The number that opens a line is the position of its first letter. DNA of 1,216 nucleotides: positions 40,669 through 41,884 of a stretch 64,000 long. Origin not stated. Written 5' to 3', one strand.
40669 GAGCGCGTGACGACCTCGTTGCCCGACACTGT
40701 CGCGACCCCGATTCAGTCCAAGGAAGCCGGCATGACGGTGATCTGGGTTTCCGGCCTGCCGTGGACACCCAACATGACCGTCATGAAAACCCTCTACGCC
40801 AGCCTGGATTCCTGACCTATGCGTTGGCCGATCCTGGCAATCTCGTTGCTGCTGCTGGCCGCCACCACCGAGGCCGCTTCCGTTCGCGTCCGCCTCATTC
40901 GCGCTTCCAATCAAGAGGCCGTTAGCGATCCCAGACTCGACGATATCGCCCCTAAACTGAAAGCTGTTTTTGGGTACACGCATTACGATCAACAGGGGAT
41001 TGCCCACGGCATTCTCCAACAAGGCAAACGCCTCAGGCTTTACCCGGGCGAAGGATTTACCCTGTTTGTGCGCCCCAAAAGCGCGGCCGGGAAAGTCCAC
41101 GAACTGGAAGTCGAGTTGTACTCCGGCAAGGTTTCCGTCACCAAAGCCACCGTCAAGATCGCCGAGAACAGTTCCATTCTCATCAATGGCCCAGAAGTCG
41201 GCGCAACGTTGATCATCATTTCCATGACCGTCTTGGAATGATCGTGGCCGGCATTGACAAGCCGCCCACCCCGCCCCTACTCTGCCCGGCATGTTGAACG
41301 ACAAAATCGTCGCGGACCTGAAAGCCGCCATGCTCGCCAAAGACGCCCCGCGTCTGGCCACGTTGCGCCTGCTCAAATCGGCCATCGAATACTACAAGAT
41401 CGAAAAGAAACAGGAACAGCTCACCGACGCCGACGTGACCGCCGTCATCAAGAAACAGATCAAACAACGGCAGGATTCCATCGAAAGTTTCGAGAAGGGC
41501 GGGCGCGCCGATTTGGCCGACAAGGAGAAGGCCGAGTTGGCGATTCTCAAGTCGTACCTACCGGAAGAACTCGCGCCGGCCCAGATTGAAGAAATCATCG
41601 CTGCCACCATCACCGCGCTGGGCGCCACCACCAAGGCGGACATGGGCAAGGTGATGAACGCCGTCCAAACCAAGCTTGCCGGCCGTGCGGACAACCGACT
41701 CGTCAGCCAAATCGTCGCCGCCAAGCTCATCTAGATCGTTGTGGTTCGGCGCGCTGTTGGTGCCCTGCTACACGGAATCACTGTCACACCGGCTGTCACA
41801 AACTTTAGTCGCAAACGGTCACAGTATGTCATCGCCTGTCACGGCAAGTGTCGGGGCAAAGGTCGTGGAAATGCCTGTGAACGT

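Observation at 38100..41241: RtcB RNA ligase co-transcribed with an ECF sigma/anti-sigma pair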

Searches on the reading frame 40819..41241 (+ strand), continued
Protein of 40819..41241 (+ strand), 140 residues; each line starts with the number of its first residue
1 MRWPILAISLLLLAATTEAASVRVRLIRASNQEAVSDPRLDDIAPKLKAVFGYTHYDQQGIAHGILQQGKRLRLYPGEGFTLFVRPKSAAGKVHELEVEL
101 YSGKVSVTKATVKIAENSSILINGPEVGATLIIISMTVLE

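Call 70: search_protein_representatives(alignment_id=A2)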
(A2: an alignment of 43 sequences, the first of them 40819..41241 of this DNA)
Query: 43 sequences, 140 profile positions. Proteins with E-value up to 0.001 (for the whole library): 910; up to 1e-10: 175; up to 1e-30: 8. The best 150 are listed.
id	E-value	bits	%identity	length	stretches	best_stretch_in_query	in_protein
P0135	4.4e-55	201.4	-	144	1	2-140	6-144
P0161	4.9e-55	201.2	-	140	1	1-140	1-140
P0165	3.2e-38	146.7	-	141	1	1-140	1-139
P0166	2.2e-34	134.3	-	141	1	1-139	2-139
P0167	2.5e-33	130.9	-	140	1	1-139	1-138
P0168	3.3e-33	130.5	-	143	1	1-140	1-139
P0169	3.5e-32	127.2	-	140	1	1-139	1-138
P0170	8.0e-32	126.0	-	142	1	3-139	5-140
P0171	4.5e-29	117.1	-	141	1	4-139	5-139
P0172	4.8e-29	117.0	-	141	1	2-140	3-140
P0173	7.5e-29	116.4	-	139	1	1-139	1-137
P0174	2.2e-27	111.6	-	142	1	6-139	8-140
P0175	4.2e-26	107.4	-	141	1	1-140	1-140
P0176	1.6e-24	102.4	-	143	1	3-139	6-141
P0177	1.2e-23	99.5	-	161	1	15-139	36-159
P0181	4.7e-23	97.6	-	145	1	5-140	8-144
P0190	1.2e-18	83.3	-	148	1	4-139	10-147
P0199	3.7e-17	78.5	-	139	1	3-140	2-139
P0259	5.8e-13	64.9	-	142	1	3-140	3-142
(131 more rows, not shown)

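Call 71: find_encoding_contigs(protein=P0190, flank=5000, max_places=2)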
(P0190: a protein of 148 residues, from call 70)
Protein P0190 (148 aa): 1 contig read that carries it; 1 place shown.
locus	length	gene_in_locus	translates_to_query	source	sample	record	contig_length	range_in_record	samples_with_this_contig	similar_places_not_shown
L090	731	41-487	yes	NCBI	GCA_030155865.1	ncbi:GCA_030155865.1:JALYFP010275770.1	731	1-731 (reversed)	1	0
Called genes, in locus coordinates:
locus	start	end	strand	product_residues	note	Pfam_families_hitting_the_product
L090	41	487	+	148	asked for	-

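Call 72: find_encoding_contigs(protein=P0175, flank=5000, max_places=2)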
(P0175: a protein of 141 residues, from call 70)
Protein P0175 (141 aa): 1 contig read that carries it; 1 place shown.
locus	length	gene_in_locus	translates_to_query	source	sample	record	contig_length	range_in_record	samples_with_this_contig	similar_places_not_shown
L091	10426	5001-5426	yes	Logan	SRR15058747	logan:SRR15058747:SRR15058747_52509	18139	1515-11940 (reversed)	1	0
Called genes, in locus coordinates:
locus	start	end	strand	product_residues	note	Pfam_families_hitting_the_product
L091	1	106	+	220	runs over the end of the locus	PF27149:YdjY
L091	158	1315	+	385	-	PF07690:MFS_1, PF05977:MFS_3, PF07690:MFS_1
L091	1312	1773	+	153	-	PF05991:NYN_YacP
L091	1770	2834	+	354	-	PF01636:APH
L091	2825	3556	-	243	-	PF05175:MTS, PF13489:Methyltransf_23 (weak), PF01209:Ubie_methyltran, PF08241:Methyltransf_11, PF08242:Methyltransf_12, PF13649:Methyltransf_25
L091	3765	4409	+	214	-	PF07638:Sigma70_ECF, PF04542:Sigma70_r2, PF08281:Sigma70_r4_2, PF04545:Sigma70_r4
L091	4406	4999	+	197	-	PF13490:zf-HC2 (faint)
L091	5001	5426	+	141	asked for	-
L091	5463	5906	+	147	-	PF09424:YqeY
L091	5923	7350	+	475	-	PF13231:PMT_2, PF07719:TPR_2 (faint), PF13424:TPR_12 (weak), PF13432:TPR_16 (weak), PF14559:TPR_19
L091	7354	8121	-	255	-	-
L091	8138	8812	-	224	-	PF07963:N_methyl, PF07596:SBP_bac_10 (weak)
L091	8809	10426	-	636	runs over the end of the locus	PF13231:PMT_2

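Call 73: find_encoding_contigs(protein=P0165, flank=5000, max_places=2)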
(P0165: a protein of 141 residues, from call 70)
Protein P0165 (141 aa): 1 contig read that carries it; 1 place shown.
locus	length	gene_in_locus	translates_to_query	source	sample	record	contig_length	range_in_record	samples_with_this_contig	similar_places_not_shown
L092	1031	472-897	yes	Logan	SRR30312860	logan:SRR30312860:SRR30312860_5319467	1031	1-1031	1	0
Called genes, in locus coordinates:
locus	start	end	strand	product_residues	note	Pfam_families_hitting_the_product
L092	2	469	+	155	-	?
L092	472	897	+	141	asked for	-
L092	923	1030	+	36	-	?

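Call 74: find_encoding_contigs(protein=P0181, flank=5000, max_places=2)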
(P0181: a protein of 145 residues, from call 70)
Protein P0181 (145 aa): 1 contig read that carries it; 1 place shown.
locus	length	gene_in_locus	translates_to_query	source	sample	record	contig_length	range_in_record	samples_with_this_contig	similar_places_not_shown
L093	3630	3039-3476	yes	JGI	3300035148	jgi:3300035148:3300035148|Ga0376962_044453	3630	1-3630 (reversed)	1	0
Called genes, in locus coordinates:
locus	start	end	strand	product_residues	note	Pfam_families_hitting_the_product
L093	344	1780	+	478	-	PF01139:RtcB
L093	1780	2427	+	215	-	PF07638:Sigma70_ECF, PF04542:Sigma70_r2, PF08281:Sigma70_r4_2, PF04545:Sigma70_r4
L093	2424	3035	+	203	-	PF13490:zf-HC2 (weak)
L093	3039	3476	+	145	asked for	-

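Call 75: find_encoding_contigs(protein=P0199, flank=5000, max_places=2)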
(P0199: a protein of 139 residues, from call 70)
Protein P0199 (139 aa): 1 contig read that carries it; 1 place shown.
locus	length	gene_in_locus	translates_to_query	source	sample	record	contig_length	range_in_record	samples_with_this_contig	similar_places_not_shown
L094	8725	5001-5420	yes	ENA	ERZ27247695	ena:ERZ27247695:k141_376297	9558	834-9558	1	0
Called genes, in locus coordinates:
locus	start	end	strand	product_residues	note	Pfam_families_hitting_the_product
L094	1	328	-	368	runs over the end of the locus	PF13472:Lipase_GDSL_2 (weak)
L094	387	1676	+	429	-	PF02646:RmuC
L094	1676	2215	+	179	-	PF00856:SET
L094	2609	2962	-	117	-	PF00072:Response_reg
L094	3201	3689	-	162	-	PF00072:Response_reg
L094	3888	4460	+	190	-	PF07638:Sigma70_ECF, PF04542:Sigma70_r2, PF08281:Sigma70_r4_2, PF04545:Sigma70_r4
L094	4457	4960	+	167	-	PF13490:zf-HC2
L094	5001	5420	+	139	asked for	-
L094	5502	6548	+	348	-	PF03279:Lip_A_acyltrans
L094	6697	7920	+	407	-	PF00155:Aminotran_1_2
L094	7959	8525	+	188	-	PF16697:Yop-YscD_cpl, PF00498:FHA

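Call 76: find_encoding_contigs(protein=P0259, flank=5000, max_places=2)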
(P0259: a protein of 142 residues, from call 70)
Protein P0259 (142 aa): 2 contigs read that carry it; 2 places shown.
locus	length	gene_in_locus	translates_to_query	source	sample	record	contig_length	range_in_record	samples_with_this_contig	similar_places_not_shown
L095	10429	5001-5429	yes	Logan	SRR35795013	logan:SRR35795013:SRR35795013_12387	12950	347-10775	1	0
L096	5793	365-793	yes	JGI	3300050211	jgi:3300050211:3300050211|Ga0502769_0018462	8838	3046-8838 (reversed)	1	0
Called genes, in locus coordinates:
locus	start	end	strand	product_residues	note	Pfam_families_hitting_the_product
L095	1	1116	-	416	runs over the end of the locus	PF06134:RhaA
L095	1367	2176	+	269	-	PF00248:Aldo_ket_red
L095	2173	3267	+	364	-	PF21016:RlmN_N, PF04055:Radical_SAM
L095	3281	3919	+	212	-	-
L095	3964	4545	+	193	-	PF07638:Sigma70_ECF, PF12645:HTH_16 (weak), PF04542:Sigma70_r2, PF08281:Sigma70_r4_2, PF04545:Sigma70_r4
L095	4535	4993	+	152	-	-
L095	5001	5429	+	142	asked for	-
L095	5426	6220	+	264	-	PF13489:Methyltransf_23, PF01209:Ubie_methyltran, PF08241:Methyltransf_11, PF08242:Methyltransf_12, PF13649:Methyltransf_25, PF13847:Methyltransf_31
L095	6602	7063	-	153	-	-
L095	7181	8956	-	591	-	PF05524:PEP-utilisers_N, PF00391:PEP-utilizers, PF02896:PEP-utilizers_C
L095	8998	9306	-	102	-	PF00381:PTS-HPr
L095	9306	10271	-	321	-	PF02603:Hpr_kinase_N, PF07475:Hpr_kinase_C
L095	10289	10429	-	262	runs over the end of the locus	PF00005:ABC_tran, PF13304:AAA_21 (faint)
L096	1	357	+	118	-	?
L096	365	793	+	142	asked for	-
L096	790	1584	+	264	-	PF13489:Methyltransf_23, PF01209:Ubie_methyltran, PF08241:Methyltransf_11, PF08242:Methyltransf_12, PF13649:Methyltransf_25, PF13847:Methyltransf_31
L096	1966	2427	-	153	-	-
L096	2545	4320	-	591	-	PF05524:PEP-utilisers_N, PF00391:PEP-utilizers, PF02896:PEP-utilizers_C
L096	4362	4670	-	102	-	PF00381:PTS-HPr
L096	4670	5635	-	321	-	PF02603:Hpr_kinase_N, PF07475:Hpr_kinase_C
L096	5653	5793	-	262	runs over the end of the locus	PF00005:ABC_tran, PF13304:AAA_21 (faint)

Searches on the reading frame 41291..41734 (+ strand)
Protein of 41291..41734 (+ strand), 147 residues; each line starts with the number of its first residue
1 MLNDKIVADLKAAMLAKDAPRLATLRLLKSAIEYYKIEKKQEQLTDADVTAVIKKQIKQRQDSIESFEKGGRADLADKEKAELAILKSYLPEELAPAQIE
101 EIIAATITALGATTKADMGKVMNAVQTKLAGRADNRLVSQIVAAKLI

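Call 7: search_protein_families(library=pfam, proteins=[window:41291-41734:+], max_evalue=0.01)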
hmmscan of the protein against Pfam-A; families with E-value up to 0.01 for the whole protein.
window:41291-41734:+ (147 aa): 2 families
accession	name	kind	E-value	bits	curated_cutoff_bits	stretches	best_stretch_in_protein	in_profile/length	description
PF09424.15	YqeY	-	1.6e-49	168.1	27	1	4-146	2-143/143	Yqey-like protein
PF02637.23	GatB_Yqey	-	0.0088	16.4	27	0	99-146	98-148/148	GatB domain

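Call 8: search_protein_families(library=ncbifam, proteins=[window:41291-41734:+], max_evalue=0.01)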
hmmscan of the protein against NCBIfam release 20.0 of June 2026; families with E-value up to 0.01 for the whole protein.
window:41291-41734:+ (147 aa): 2 families
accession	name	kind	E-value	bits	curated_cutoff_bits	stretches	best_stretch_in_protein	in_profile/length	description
NF003107.0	PRK04028.1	equivalog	0.0003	19.3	456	1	11-146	486-624/630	Glu-tRNA(Gln) amidotransferase subunit GatE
TIGR00134.1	gatE_arch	equivalog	0.0089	14.3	319.55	0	33-146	507-618/622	Glu-tRNA(Gln) amidotransferase subunit GatE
